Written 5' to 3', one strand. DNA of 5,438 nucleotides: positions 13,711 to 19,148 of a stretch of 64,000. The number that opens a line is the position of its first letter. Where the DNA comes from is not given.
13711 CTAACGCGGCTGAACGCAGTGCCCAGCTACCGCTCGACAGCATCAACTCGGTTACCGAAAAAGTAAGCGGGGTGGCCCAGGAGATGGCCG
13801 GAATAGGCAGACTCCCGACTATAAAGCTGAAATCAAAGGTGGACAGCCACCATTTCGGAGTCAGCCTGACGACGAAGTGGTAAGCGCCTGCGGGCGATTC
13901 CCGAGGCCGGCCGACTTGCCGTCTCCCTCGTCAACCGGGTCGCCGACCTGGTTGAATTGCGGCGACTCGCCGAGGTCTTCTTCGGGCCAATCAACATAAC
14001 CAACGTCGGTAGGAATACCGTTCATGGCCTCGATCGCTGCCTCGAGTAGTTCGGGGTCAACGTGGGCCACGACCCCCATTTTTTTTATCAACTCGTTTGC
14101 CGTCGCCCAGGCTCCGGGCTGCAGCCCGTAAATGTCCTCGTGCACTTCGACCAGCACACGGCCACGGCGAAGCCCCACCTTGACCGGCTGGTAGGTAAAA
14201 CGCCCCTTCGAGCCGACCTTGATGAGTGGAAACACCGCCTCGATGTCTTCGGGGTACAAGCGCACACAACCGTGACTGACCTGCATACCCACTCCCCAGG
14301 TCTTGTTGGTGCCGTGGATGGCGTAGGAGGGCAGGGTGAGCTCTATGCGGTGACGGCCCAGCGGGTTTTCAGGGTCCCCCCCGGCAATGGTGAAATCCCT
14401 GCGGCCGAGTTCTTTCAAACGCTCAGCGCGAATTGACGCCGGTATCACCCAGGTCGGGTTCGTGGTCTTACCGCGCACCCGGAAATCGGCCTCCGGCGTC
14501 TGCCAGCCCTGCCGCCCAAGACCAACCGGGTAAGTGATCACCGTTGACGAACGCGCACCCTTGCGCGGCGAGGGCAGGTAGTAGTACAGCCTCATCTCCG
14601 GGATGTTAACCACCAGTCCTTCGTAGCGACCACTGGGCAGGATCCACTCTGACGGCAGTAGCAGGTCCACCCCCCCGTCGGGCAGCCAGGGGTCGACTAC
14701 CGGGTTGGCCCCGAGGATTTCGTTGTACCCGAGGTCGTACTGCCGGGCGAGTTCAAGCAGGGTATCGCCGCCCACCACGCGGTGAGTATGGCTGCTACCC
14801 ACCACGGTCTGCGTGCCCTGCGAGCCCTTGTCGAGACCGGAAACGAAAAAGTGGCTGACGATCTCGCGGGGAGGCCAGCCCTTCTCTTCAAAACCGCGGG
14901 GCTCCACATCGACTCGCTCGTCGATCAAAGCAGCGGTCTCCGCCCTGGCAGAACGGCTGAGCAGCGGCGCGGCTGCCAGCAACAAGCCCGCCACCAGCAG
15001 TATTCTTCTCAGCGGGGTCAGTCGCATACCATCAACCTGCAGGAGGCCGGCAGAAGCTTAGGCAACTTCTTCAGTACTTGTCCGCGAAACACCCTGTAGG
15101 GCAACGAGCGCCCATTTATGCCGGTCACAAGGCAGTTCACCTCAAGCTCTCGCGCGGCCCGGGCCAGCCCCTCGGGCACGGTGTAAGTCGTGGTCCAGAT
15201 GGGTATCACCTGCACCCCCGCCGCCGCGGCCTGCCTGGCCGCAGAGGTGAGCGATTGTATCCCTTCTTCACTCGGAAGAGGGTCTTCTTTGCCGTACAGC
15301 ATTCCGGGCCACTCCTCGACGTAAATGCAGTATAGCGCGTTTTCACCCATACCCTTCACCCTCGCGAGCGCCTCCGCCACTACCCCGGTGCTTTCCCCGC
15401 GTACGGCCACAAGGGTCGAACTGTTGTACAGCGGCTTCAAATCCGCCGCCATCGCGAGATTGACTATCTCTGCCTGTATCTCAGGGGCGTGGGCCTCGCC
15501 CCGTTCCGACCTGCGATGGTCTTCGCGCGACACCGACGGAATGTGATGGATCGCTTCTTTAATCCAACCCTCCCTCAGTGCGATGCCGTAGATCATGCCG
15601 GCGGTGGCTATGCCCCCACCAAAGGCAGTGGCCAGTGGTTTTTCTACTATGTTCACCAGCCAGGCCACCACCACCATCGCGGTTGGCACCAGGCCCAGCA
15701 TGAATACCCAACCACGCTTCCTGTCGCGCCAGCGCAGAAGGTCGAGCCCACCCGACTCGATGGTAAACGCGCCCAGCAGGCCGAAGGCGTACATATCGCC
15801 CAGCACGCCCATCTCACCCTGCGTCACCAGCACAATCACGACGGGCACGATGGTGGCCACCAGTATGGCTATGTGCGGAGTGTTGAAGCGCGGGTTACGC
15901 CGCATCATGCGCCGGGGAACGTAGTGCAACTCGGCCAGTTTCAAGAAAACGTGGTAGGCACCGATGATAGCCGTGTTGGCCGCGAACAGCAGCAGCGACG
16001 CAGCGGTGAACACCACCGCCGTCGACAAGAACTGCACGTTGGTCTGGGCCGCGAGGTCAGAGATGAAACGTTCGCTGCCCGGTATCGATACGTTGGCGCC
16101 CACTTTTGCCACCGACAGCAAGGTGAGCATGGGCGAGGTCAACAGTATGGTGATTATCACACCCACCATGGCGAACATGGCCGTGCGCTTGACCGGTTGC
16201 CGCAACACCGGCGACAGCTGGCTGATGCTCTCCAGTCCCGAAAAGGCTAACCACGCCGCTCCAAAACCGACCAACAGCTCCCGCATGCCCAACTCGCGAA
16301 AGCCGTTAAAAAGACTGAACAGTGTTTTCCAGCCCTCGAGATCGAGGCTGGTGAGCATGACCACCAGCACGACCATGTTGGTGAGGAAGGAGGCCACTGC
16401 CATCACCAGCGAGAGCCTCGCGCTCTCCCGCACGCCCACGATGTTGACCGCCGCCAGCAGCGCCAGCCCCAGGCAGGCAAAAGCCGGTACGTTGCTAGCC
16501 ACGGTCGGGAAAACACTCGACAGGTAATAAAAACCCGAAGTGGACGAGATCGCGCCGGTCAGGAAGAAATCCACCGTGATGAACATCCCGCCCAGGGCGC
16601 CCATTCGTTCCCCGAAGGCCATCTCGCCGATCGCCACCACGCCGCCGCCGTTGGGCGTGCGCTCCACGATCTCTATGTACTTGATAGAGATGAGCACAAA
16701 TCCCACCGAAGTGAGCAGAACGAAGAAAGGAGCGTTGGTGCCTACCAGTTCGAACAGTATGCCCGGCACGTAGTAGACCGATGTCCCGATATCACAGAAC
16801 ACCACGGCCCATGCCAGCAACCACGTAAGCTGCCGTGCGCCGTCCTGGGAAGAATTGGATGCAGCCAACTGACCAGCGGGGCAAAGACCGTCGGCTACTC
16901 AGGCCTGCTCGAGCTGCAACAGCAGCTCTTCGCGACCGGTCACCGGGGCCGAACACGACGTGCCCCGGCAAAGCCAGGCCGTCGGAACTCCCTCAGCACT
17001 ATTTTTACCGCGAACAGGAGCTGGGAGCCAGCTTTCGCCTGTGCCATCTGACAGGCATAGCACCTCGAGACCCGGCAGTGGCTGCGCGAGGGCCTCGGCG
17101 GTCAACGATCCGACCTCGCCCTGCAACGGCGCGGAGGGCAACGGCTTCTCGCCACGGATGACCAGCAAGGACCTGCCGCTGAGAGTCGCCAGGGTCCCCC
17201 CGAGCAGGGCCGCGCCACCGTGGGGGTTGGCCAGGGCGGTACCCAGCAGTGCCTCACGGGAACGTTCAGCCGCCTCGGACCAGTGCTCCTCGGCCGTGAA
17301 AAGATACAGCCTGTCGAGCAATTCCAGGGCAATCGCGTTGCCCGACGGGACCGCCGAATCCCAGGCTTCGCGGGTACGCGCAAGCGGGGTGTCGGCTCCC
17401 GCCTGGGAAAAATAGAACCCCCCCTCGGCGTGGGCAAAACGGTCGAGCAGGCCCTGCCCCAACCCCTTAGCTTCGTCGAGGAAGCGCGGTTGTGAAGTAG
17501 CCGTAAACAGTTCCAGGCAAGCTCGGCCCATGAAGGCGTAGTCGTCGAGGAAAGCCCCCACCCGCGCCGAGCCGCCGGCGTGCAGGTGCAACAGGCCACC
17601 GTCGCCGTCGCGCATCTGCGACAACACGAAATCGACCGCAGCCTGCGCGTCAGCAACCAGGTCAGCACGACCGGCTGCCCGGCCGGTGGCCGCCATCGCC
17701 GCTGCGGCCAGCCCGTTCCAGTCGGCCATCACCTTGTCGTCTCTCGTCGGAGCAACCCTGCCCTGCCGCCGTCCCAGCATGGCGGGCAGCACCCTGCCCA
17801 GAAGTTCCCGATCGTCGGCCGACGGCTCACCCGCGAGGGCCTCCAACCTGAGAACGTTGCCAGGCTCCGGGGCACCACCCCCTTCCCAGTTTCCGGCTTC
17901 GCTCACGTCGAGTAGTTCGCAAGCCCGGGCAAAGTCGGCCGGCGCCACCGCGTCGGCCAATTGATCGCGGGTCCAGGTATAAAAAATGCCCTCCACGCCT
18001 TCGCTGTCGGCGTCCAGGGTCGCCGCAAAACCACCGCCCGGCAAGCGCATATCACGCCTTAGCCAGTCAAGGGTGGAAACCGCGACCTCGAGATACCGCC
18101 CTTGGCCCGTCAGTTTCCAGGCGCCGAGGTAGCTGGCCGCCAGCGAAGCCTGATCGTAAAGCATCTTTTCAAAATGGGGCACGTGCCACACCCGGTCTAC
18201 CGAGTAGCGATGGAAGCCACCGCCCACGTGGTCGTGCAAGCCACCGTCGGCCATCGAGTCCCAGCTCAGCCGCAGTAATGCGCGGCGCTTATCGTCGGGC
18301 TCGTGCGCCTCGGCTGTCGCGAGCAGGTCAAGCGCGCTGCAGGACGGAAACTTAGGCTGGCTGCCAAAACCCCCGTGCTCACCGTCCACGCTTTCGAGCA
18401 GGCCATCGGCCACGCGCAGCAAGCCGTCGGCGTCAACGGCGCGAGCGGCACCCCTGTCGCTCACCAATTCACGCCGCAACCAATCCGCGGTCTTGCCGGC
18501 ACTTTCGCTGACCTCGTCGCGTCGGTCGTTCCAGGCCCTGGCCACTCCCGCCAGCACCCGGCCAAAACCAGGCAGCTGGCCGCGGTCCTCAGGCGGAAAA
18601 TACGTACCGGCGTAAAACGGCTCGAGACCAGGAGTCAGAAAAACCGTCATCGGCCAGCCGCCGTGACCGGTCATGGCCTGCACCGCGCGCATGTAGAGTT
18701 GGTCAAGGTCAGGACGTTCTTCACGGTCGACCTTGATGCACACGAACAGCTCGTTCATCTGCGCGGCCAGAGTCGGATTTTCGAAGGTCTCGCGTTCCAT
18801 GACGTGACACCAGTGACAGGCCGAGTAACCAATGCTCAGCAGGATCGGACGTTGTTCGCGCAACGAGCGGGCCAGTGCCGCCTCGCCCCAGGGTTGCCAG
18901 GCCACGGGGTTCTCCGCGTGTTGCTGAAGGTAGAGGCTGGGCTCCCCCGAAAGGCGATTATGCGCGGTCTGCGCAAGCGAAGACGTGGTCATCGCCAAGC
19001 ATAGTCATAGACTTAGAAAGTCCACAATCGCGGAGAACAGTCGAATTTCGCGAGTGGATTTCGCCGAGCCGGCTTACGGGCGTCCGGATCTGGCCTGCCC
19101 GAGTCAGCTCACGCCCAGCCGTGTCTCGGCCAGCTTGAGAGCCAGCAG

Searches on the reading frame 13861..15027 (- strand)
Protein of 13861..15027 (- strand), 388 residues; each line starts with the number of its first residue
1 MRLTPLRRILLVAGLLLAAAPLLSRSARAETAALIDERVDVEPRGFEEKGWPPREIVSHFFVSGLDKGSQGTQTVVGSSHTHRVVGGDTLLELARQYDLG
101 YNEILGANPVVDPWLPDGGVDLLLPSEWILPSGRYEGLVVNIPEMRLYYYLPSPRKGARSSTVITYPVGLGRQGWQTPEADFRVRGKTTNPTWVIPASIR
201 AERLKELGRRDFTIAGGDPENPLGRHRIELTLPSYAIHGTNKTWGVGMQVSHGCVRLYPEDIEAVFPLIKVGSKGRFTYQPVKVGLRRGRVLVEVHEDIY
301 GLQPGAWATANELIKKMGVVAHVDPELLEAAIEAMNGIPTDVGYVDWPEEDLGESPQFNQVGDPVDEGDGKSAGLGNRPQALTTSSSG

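Call 63: search_protein_families(library=pfam, proteins=[window:13861-15027:-], max_evalue=0.00001)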
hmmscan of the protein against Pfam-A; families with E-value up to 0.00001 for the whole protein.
window:13861-15027:- (388 aa): 1 family
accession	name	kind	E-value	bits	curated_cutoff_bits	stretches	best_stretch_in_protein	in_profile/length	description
PF03734.19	YkuD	-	2e-19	71.1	23.4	1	138-274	4-143/146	L,D-transpeptidase catalytic domain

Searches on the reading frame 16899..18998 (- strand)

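Call 63: search_protein_families(library=pfam, proteins=[window:16899-18998:-], max_evalue=0.00001)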
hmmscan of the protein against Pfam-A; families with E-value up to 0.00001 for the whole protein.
window:16899-18998:- (699 aa): 2 families
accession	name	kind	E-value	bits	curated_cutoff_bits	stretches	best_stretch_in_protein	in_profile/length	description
PF03190.21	Thioredox_DsbH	-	2.7e-70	236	27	1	14-172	2-160/163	Protein of unknown function, DUF255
PF13899.12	Thioredoxin_7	-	1.4e-11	44.8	27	1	33-123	1-83/83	Thioredoxin-like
